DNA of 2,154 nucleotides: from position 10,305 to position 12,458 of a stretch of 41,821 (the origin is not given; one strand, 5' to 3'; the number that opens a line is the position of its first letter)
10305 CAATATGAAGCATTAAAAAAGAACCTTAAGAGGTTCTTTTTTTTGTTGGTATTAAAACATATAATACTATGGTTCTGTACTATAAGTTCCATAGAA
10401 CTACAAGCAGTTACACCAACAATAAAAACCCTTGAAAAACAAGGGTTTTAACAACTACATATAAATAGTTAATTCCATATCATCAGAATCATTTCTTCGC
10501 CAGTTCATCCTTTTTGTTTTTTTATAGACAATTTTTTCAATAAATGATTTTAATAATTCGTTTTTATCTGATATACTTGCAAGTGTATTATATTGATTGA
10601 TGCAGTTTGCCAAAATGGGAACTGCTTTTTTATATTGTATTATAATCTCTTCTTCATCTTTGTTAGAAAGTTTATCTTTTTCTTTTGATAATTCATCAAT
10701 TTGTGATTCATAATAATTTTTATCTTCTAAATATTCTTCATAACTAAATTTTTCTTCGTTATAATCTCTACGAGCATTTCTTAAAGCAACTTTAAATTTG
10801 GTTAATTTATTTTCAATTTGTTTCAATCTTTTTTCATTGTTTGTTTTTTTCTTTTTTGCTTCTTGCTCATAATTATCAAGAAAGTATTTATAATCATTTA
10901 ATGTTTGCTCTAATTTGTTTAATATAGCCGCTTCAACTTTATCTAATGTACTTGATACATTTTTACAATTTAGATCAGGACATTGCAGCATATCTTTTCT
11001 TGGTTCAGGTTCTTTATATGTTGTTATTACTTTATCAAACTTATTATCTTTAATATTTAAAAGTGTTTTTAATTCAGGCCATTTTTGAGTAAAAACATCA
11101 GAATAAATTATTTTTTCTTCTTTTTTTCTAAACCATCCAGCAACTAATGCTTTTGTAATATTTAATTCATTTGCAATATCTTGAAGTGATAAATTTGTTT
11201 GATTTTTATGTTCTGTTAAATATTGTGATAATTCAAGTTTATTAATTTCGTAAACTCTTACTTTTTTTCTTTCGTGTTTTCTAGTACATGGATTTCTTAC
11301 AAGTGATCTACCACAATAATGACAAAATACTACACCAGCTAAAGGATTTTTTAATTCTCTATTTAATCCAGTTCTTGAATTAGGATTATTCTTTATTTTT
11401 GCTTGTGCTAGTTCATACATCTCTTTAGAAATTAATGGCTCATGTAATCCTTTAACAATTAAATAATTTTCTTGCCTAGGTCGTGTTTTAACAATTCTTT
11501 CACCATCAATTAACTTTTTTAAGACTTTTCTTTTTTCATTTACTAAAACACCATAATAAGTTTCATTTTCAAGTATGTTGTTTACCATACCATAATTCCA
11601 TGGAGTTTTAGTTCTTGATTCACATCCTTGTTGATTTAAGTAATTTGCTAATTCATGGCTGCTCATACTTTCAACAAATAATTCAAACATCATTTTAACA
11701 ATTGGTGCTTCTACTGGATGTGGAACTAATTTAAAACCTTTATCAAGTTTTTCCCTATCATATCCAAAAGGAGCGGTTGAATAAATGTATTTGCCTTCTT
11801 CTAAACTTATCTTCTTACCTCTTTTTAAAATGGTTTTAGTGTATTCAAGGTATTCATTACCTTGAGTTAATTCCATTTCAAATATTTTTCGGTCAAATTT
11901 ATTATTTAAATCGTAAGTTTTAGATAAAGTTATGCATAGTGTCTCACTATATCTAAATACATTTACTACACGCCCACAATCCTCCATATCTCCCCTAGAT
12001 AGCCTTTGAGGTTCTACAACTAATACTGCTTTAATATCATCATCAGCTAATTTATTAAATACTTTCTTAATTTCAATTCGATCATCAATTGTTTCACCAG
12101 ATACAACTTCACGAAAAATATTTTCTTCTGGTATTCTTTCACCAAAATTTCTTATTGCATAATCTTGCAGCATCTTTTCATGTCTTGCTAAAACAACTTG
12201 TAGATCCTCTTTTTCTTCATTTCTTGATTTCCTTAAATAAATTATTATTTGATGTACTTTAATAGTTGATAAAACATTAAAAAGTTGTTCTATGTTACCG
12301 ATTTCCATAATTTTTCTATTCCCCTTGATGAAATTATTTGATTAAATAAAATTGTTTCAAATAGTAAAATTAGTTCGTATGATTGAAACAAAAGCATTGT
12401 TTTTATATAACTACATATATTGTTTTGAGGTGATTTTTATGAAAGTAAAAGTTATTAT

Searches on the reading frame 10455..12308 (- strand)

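Call 24: search_protein_families(library=pfam, proteins=[window:10455-12308:-], max_evalue=0.01)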
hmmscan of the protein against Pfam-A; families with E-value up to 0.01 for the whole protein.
window:10455-12308:- (617 aa): 4 families
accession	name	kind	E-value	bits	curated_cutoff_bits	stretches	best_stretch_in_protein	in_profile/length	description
PF07508.19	Recombinase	-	8.9e-25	87.3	21.1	1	198-308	1-102/102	Recombinase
PF00239.26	Resolvase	-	1.6e-09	38.4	23.3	1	21-145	1-116/145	Resolvase, N terminal domain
PF13408.12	Zn_ribbon_recom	-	0.00028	21.6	25.3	1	322-353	1-27/58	Recombinase zinc beta ribbon domain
PF18470.6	Cas9_a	-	0.0051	16.9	26.9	0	356-440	54-136/221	Cas9 alpha-helical lobe domain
